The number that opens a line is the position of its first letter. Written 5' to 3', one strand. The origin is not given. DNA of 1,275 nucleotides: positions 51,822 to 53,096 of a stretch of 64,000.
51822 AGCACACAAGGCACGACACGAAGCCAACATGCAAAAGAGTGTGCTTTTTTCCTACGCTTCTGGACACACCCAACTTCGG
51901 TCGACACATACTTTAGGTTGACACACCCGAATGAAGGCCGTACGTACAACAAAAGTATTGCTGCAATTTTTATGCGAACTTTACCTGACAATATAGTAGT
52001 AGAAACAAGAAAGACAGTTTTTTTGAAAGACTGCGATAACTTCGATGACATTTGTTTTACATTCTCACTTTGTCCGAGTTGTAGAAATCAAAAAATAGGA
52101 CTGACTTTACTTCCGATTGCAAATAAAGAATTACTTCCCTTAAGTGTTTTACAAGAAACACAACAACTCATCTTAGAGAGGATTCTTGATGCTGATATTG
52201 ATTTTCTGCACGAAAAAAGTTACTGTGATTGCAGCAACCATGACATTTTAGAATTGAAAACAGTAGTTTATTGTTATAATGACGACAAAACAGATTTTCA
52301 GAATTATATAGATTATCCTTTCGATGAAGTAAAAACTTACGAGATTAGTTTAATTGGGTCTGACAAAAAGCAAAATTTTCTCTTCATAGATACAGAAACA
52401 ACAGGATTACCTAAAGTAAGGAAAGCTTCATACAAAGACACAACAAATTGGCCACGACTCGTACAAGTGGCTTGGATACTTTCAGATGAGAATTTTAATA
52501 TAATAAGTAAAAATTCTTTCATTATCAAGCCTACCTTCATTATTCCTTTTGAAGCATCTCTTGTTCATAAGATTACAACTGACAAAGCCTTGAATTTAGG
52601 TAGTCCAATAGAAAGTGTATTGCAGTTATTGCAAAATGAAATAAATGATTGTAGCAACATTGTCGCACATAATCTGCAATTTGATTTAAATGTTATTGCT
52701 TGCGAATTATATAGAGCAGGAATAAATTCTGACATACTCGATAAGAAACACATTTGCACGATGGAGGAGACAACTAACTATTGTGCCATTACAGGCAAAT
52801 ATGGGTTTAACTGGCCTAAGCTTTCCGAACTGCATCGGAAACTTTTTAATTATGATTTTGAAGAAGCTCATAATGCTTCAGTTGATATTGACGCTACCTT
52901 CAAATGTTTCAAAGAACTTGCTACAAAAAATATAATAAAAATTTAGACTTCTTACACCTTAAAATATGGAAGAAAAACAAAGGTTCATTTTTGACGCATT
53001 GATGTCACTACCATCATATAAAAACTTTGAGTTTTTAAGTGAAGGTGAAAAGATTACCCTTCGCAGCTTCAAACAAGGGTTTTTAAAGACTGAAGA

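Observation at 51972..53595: Two-gene module: DEDDh exonuclease with a novel Cys-rich N-domain plus a 209-aa orphan protein, a candidate undescribed defence or toxin-immunity system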

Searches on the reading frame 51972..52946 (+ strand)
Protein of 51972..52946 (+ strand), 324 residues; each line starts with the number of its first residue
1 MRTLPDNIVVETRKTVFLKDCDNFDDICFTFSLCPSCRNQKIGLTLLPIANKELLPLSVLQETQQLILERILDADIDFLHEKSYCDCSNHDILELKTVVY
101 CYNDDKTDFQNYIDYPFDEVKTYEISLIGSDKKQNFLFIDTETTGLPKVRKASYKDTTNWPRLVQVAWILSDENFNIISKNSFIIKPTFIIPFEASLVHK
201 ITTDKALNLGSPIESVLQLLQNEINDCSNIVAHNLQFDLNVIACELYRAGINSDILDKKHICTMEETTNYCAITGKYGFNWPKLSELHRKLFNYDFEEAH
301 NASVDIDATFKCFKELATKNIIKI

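Call 3: search_protein_families(library=pfam, proteins=[window:51972-52946:+], max_evalue=0.1)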
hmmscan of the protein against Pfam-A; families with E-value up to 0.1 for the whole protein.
window:51972-52946:+ (324 aa): 1 family
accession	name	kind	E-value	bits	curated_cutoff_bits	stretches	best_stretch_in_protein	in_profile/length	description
PF00929.31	RNase_T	-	3.9e-10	41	24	1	137-313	1-164/164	Exonuclease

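Call 4: search_protein_families(library=padloc, proteins=[window:51972-52946:+], max_evalue=0.1)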
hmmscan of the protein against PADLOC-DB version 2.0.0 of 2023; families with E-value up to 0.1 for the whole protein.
window:51972-52946:+ (324 aa): 3 families
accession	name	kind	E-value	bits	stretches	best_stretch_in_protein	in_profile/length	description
PDLC01247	DEDDh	-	4.3e-23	80.5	1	137-313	1-138/139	"CAS-I,CAS-II,CAS-III,CAS-IV,CAS-V,CAS-VI; associated"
PDLC05027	PDC-S48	-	9.8e-15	52.5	1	134-317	4-167/411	-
PDLC05028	PDC-S48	-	0.00055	16.6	1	133-267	17-136/512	-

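Call 5: search_protein_families(library=ncbifam, proteins=[window:51972-52946:+], max_evalue=0.1)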
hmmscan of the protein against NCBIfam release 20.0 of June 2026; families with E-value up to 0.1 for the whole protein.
window:51972-52946:+ (324 aa): 19 families
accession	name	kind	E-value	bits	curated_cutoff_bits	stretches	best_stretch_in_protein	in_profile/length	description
NF004964.0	PRK06310.1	equivalog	1.2e-15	57.6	236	1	132-318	5-172/250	DNA polymerase III subunit epsilon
TIGR01405.1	polC_Gram_pos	equivalog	6e-12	44.1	1043.45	1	132-317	187-351/1211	DNA polymerase III subunit alpha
NF005927.0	PRK07942.1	subfamily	3.1e-11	43.4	186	1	134-317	7-177/232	DNA polymerase III subunit epsilon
NF001688.0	PRK00448.1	equivalog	1.6e-10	39.2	873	1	132-317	421-585/1445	PolC-type DNA polymerase III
NF005981.0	PRK08074.1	equivalog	4.8e-09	34.8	789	1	133-317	2-166/931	ATP-dependent DNA helicase DinG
NF004963.0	PRK06309.1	equivalog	1.6e-07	31.2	245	1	137-316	5-162/232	DNA polymerase III subunit epsilon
NF005906.0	PRK07883.1-4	equivalog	2.2e-07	29.6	495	1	176-317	37-168/563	DEDD exonuclease domain-containing protein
TIGR01406.1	dnaQ_proteo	equivalog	4.1e-07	29.9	222.7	1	138-256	4-112/231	DNA polymerase III subunit epsilon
NF006316.0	PRK08517.1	equivalog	1.3e-06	27.9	247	1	132-315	68-228/270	3'-5' exonuclease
NF004316.1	PRK05711.1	equivalog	3.2e-06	27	196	1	138-257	5-114/234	DNA polymerase III subunit epsilon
NF005569.0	PRK07246.1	equivalog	4.1e-06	25.4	794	1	203-319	63-169/820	bifunctional DnaQ family exonuclease/ATP-dependent helicase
TIGR01407.1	dinG_rel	hypoth_equivalog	7e-06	24.5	547.7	1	162-310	18-155/889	putative DnaQ family exonuclease/DinG family helicase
NF008746.0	PRK11779.1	equivalog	3.3e-05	22.7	260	1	132-315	5-194/477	exodeoxyribonuclease I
NF006615.0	PRK09182.1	subfamily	3.7e-05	22.6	207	1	130-314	46-208/307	3'-5' exonuclease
TIGR00573.1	dnaq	subfamily_domain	0.00011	21.8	71.5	1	177-319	39-176/217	exonuclease, DNA polymerase III, epsilon subunit family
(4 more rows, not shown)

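Call 6: find_homologous_proteins(query=window:51972-52946:+)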
Query window:51972-52946:+ (324 aa): 2533 proteins with E <= 0.001 among 4214 candidates; the best 120 are listed.
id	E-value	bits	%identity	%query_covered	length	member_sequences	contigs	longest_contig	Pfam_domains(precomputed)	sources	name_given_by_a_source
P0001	9.8e-217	736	100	100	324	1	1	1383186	PF00929.32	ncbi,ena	-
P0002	1.2e-153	529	70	100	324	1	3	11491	PF00929.32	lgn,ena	-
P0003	1.4e-135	470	62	100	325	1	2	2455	PF00929.32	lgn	-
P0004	5.0e-123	428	60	96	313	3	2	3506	PF00929.32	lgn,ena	-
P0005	1.0e-122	427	59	100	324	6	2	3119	PF00929.32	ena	-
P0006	1.1e-118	414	56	100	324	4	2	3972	PF00929.32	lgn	-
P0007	4.9e-117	409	55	100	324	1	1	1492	PF00929.32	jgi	jgi:DNA polymerase-3 subunit epsilon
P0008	1.3e-113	397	75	71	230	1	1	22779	PF00929.32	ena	-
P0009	4.9e-112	392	55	99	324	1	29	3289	PF00929.32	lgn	-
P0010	5.6e-111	389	55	99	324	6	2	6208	PF00929.32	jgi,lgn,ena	-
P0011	8.0e-111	388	55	99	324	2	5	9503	PF00929.32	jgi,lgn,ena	-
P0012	7.8e-110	385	54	99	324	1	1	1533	PF00929.32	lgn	-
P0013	9.6e-110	385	55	99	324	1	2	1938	PF00929.32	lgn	-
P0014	3.0e-109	383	55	98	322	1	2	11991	PF00929.32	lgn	-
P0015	2.8e-108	380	54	99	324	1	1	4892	PF00929.32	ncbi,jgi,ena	ncbi:MAG TPA: 3'-5' exonuclease [Chitinophagaceae bacterium]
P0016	3.7e-108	379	54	100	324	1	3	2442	PF00929.32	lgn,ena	-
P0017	1.3e-107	378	54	100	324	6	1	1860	PF00929.32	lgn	-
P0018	4.1e-107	376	53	99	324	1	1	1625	PF00929.32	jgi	jgi:DNA polymerase III subunit epsilon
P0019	5.2e-107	376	54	100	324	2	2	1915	PF00929.32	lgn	-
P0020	1.1e-106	375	55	95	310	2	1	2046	PF00929.32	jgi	-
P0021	1.4e-105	371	52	99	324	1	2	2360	PF00929.32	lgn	-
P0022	3.3e-105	370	53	99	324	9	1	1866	PF00929.32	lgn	-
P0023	1.1e-104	368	52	99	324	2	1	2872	PF00929.32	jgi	-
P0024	3.1e-104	367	52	99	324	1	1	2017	PF00929.32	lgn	-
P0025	3.6e-103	363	54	98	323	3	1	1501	PF00929.32,PF01612.27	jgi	-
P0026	3.9e-103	363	52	100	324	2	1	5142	PF00929.32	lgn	-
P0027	7.2e-101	356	52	99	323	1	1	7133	PF00929.32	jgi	jgi:DNA polymerase-3 subunit epsilon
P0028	8.4e-101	355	50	99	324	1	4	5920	PF00929.32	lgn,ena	-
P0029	2.9e-99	350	51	100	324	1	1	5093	PF00929.32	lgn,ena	-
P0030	2.8e-94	334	49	99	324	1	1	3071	PF00929.32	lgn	-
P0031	3.1e-92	327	48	99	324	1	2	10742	PF00929.32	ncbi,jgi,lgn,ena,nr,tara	ncbi:MAG: hypothetical protein CMC13_10525 [Flavobacteriaceae bacterium]|nr:hypothetical protein [Fl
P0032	2.4e-91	324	48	99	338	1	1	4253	PF00929.32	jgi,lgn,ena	-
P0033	5.1e-91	323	49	95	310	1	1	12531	PF00929.32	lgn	-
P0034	6.5e-91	323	49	99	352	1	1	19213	PF00929.32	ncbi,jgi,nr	ncbi:MAG: 3'-5' exonuclease [Dysgonamonadaceae bacterium]|jgi:DNA polymerase III epsilon subunit-lik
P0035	1.6e-90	322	50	94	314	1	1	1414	PF00929.32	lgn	-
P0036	7.8e-90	319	48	99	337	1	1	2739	PF00929.32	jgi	jgi:DNA polymerase III subunit epsilon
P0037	7.3e-87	310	54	82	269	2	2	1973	PF00929.32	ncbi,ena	-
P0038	1.6e-76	276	44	98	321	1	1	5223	PF00929.32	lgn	-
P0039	2.2e-75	272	56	72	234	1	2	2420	PF00929.32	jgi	jgi:DNA polymerase III subunit epsilon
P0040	8.4e-69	250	44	99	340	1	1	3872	PF00929.32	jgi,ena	-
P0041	5.2e-68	248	58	61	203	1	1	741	PF00929.32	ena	-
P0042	6.5e-67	244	64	54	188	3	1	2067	PF00929.32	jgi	-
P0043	1.1e-66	243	56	65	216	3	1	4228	PF00929.32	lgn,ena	-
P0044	3.7e-62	228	40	96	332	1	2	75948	PF00929.32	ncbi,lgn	-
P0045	6.2e-61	224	59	58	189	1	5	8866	PF00929.32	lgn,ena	-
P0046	1.1e-60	224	55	58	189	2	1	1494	PF00929.32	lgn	-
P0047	2.7e-59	219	56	58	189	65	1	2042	PF00929.32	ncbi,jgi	jgi:DNA polymerase-3 subunit epsilon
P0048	2.8e-59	219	54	58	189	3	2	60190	PF00929.32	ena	-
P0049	3.0e-59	219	54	58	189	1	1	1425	PF00929.32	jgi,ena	-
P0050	3.4e-59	219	55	59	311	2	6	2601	PF00929.32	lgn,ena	-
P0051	3.9e-59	218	54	59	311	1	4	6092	PF00929.32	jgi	jgi:DNA polymerase-3 subunit epsilon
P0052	9.7e-59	217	54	58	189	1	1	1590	PF00929.32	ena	-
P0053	9.9e-59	217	53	58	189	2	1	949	PF00929.32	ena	-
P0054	1.4e-58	217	55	58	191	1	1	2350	PF00929.32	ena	-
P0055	2.1e-58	216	55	58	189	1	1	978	PF00929.32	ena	-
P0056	2.2e-58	216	53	58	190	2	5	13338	PF00929.32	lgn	-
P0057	2.8e-58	216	56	58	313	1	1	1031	PF00929.32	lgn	-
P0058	3.4e-58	215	53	58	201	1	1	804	PF00929.32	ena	-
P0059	3.6e-58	215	57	58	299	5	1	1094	PF00929.32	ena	-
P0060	3.7e-58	215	53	58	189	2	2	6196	PF00929.32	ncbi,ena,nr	ncbi:MAG: 3'-5' exonuclease [Prolixibacteraceae bacterium]|nr:3'-5' exonuclease [Prolixibacteraceae 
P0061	3.9e-58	215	54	58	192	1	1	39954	PF00929.32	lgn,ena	-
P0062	4.8e-58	215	55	58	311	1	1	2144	PF00929.32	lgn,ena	-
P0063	5.0e-58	215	53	58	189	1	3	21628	PF00929.32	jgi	-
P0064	5.1e-58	215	53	58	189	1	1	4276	PF00929.32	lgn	-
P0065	5.7e-58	215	56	58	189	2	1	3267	PF00929.32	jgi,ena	-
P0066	6.3e-58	214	51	57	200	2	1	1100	PF00929.32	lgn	-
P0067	6.6e-58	214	53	58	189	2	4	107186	PF00929.32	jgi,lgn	-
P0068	6.8e-58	214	53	58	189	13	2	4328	PF00929.32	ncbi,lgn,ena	-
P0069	7.2e-58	214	54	58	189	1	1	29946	PF00929.32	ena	-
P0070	8.7e-58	214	55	58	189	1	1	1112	PF00929.32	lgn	-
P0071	1.3e-57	213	53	58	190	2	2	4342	PF00929.32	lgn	-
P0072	1.5e-57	213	54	59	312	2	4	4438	PF00929.32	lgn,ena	-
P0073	1.5e-57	213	58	57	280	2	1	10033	PF00929.32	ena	-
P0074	1.6e-57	213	53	58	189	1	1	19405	PF00929.32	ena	-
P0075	1.6e-57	213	53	58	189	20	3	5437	PF00929.32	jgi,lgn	-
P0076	2.0e-57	213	52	58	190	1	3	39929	PF00929.32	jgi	-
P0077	2.1e-57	213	57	58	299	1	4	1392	PF00929.32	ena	-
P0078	2.2e-57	213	55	57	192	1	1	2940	PF00929.32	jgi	-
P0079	2.6e-57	212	54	63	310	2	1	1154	PF00929.32,PF00515.35,PF07719.24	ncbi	-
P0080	2.7e-57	212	55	58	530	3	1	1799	PF00929.32,PF14903.12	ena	-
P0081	3.3e-57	212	54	58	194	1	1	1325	PF00929.32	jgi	jgi:DNA polymerase III subunit epsilon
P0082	3.6e-57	212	58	56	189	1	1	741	PF00929.32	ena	-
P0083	4.1e-57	212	55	58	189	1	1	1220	PF00929.32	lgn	-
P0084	4.2e-57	212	52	58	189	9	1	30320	PF00929.32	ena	-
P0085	4.4e-57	212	54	58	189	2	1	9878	PF00929.32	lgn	-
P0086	4.6e-57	212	57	56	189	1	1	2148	PF00929.32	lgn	-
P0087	4.9e-57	212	56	58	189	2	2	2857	PF00929.32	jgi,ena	-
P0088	4.9e-57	212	56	58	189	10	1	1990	PF00929.32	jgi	jgi:DNA polymerase III epsilon subunit-like protein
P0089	5.1e-57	211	55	58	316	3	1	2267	PF00929.32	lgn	-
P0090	5.3e-57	211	56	56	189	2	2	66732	PF00929.32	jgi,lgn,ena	jgi:DNA polymerase III epsilon subunit-like protein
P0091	5.6e-57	211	51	63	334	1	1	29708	PF00929.32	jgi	jgi:DNA polymerase-3 subunit epsilon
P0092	6.1e-57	211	57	58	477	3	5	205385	PF00929.32,PF09250.17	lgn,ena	-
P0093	6.2e-57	211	54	58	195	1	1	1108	PF00929.32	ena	-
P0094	6.6e-57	211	52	58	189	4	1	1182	PF00929.32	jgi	-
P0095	6.6e-57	211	54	56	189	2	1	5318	PF00929.32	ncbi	-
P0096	6.7e-57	211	55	59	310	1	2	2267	PF00929.32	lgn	-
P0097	6.9e-57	211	52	58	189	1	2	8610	PF00929.32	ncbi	-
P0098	6.9e-57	211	54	58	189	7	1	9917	PF00929.32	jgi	jgi:DNA polymerase III epsilon subunit-like protein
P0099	7.3e-57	211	56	56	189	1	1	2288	PF00929.32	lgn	-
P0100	7.4e-57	211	52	59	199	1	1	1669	PF00929.32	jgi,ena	-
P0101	7.8e-57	211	55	56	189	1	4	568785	PF00929.32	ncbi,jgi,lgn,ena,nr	ncbi:MAG: 3'-5' exonuclease [Bacteroidetes bacterium HGW-Bacteroidetes-6]|jgi:DNA polymerase III eps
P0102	7.8e-57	211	52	58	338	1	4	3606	PF00929.32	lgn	-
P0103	8.4e-57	211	53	58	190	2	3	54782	PF00929.32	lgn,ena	-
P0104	9.0e-57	211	54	58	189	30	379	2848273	PF00929.32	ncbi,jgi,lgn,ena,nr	ncbi:MAG: 3'-5' exonuclease [Bacteroidales bacterium]|jgi:DNA polymerase-3 subunit epsilon|nr:3'-5' 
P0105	9.1e-57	211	54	56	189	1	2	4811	PF00929.32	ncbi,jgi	jgi:DNA polymerase-3 subunit epsilon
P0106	9.3e-57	211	56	58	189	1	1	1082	PF00929.32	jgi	-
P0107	9.5e-57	211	56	58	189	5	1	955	PF00929.32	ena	-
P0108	1.0e-56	210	55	57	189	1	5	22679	PF00929.32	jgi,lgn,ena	jgi:DNA polymerase III subunit epsilon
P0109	1.1e-56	210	51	58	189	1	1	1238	PF00929.32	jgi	-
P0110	1.1e-56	210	54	58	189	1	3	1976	PF00929.32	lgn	-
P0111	1.1e-56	210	56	58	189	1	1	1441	PF00929.32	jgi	jgi:DNA polymerase III epsilon subunit-like protein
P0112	1.1e-56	210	54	58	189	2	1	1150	PF00929.32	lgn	-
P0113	1.1e-56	210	56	56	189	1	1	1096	PF00929.32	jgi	jgi:DNA polymerase III epsilon subunit-like protein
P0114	1.4e-56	210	56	56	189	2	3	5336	PF00929.32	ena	-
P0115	1.4e-56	210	52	58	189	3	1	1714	PF00929.32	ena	-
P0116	1.5e-56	210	53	58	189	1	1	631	PF00929.32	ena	-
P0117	1.6e-56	210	56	58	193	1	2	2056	PF00929.32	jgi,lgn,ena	-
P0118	1.7e-56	210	55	56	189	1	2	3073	PF00929.32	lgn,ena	-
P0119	1.7e-56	210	55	58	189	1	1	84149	PF00929.32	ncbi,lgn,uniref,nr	ncbi:3'-5' exonuclease [Acetobacteroides hydrogenigenes]|uniref:DNA polymerase-3 subunit epsilon n=1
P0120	1.7e-56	210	55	56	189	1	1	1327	PF00929.32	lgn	-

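Call 10: find_encoding_contigs(protein=P0002, flank=6000, max_places=3)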
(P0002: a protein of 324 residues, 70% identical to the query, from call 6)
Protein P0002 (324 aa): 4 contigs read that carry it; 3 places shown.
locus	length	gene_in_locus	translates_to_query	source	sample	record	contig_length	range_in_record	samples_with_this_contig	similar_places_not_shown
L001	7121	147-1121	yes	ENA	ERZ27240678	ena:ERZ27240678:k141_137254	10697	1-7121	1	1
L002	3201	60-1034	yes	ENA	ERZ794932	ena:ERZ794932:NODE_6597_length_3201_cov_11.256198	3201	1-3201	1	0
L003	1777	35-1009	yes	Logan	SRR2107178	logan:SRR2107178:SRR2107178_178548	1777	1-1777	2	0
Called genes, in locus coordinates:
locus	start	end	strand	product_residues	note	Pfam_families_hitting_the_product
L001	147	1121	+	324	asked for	PF00929:RNase_T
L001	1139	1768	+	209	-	-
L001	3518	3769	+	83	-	PF03693:ParD_antitoxin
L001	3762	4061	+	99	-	PF05016:ParE_toxin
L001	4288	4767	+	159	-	-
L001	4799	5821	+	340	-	PF07007:LprI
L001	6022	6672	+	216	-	PF16266:DUF4919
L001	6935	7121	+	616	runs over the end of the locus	PF02518:HATPase_c (weak), PF13589:HATPase_c_3 (weak)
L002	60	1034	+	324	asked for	PF00929:RNase_T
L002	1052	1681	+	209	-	-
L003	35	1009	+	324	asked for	PF00929:RNase_T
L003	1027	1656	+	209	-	-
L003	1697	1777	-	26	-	?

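Call 13: find_encoding_contigs(protein=P0014, flank=6000, max_places=2)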
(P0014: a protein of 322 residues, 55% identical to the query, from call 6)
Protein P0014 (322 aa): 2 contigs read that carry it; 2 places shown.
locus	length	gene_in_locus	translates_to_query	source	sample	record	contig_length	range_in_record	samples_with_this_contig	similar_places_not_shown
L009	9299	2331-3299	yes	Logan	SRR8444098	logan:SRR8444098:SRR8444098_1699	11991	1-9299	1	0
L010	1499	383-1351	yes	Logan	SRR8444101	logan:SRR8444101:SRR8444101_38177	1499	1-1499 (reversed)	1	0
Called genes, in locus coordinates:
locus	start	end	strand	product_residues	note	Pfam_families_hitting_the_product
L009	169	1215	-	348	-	PF13424:TPR_12 (faint), PF07719:TPR_2 (faint), PF13181:TPR_8 (faint), PF13428:TPR_14 (faint), PF13431:TPR_17 (faint)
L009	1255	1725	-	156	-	-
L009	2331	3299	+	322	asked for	PF00929:RNase_T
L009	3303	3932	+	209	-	-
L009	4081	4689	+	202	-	-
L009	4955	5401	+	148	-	-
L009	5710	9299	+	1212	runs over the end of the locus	PF00270:DEAD, PF00271:Helicase_C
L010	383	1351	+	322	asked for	PF00929:RNase_T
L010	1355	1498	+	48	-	?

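Call 14: find_encoding_contigs(protein=P0031, flank=6000, max_places=2)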
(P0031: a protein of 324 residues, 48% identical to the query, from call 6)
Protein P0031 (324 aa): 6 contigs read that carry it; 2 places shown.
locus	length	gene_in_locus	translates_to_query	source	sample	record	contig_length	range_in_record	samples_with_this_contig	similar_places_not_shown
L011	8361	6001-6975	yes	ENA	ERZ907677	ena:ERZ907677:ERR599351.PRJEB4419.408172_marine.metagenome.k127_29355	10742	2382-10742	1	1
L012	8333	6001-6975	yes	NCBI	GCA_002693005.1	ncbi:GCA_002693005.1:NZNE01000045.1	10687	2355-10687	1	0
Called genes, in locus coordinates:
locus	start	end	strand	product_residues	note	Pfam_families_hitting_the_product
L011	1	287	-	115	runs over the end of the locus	-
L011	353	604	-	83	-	-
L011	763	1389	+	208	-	PF00239:Resolvase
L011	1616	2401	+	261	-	-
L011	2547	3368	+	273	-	-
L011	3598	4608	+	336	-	-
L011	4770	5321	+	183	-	-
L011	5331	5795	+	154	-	-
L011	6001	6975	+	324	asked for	PF00929:RNase_T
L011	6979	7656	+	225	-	-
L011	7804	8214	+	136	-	-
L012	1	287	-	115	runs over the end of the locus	-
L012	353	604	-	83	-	-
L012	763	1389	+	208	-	PF00239:Resolvase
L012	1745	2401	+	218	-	-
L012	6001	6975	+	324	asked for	PF00929:RNase_T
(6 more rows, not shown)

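Call 15: find_encoding_contigs(protein=P0034, flank=6000, max_places=2)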
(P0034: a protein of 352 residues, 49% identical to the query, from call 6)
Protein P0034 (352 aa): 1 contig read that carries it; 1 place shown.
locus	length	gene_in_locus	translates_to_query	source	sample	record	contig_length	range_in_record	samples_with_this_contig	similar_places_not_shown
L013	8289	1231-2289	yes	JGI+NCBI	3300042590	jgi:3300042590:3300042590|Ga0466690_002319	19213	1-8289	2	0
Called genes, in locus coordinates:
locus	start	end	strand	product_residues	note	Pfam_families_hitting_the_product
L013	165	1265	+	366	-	PF13808:DDE_Tnp_1_assoc, PF01609:DDE_Tnp_1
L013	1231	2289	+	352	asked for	PF00929:RNase_T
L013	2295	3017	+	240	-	-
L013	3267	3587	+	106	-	-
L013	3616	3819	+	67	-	-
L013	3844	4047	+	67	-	-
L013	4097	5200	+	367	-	PF10758:DUF2586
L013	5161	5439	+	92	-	-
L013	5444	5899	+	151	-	-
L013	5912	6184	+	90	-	-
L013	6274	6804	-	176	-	PF02086:MethyltransfD12 (weak)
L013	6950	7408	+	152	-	-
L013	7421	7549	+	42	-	-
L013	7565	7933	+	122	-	-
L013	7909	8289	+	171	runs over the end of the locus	-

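Call 16: find_encoding_contigs(protein=P0044, flank=6000, max_places=2)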
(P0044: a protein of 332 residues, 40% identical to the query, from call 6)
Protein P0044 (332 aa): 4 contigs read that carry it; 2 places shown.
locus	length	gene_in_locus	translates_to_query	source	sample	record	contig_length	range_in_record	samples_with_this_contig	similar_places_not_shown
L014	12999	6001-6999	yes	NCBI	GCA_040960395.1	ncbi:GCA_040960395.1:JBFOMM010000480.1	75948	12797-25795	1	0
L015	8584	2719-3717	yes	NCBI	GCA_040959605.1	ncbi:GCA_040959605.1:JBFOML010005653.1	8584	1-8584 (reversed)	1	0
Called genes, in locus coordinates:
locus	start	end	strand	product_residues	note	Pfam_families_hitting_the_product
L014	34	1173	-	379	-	PF00953:Glycos_transf_4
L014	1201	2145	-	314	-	PF03308:MeaB, PF00009:GTP_EFTU (faint), PF02492:cobW, PF13401:AAA_22 (faint)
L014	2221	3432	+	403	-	PF04932:Wzy_C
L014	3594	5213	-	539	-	PF01293:PEPCK_ATP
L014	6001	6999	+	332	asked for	PF00929:RNase_T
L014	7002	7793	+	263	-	-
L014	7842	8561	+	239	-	-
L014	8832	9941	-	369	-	-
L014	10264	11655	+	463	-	-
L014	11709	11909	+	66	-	-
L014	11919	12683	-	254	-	-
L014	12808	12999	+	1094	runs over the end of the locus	PF01433:Peptidase_M1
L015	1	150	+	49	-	?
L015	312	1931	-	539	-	PF01293:PEPCK_ATP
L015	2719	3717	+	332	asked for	PF00929:RNase_T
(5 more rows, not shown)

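Call 26: search_solved_structures(query=A2, max_evalue=0.01)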
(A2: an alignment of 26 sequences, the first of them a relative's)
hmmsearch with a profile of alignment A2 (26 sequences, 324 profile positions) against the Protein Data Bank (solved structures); distinct sequences matched with E-value up to 0.01: 3.
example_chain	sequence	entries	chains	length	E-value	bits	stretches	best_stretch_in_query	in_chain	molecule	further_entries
2p1j_A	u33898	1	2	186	1e-05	28.1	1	172-241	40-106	DNA polymerase III polC-type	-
6a45_A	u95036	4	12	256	0.0034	19.9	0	194-313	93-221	Three prime repair exonuclease 2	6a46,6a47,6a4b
8h18_A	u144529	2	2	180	0.0061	19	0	174-259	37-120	DnaQ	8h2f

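Call 28: find_encoding_contigs(protein=P0001, flank=10000, max_places=2)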
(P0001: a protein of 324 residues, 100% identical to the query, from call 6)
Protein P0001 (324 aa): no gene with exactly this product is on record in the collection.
